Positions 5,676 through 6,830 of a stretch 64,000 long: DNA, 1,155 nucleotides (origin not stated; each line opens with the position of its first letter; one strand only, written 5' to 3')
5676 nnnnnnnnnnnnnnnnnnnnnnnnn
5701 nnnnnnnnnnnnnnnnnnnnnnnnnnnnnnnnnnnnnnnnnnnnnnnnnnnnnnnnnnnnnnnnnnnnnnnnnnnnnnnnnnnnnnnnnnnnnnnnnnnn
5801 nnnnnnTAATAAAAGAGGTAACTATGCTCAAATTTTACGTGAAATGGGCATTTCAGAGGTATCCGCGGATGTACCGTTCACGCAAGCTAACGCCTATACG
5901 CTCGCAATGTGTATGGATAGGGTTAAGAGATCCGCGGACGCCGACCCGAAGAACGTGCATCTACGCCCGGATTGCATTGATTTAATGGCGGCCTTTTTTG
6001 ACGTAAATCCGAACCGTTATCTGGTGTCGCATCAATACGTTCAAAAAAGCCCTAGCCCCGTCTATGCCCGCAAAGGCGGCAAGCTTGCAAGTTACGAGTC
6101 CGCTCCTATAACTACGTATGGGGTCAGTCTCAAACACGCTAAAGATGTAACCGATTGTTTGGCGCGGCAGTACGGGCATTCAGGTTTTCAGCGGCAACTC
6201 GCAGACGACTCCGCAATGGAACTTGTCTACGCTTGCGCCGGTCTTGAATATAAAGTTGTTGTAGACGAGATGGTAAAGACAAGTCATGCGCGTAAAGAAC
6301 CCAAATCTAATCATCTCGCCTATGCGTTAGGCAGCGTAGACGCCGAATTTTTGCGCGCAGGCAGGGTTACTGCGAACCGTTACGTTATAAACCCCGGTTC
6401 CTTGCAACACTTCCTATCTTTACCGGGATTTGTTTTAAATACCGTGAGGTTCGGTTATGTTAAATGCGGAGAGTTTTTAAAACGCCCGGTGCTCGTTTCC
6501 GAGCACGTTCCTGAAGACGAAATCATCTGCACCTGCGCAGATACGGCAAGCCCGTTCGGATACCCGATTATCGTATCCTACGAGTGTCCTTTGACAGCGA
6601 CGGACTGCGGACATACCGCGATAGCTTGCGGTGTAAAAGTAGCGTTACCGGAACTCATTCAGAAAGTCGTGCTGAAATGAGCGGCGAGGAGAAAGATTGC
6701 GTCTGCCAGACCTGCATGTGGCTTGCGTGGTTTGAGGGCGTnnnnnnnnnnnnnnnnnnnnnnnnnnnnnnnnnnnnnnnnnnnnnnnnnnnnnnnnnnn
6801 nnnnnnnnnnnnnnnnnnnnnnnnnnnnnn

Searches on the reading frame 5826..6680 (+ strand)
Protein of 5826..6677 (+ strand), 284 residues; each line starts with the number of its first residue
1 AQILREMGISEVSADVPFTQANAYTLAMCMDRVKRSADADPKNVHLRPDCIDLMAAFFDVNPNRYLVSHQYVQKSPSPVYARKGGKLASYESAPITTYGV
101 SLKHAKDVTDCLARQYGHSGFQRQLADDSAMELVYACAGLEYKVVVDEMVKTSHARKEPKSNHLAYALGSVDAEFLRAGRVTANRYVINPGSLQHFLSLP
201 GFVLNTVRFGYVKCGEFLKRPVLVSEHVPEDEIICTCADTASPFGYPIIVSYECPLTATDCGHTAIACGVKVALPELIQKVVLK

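Call 54: search_protein_families(library=phrogs, proteins=[window:5844-6680:+], max_evalue=0.00001)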
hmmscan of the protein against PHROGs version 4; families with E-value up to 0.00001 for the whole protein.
window:5844-6680:+ (278 aa): 0 families

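Call 55: search_protein_families(library=pfam, proteins=[window:5844-6680:+], max_evalue=0.001)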
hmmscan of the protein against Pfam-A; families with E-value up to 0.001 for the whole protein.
window:5844-6680:+ (278 aa): 0 families

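Call 91: find_homologous_proteins(query=window:5826-6677:+, max_evalue=0.00001)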
Query window:5826-6677:+ (284 aa): 1 proteins with E <= 0.00001 among 617 candidates.
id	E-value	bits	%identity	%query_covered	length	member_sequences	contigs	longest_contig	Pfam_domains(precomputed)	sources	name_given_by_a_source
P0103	1.7e-189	646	100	100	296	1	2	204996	-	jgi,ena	-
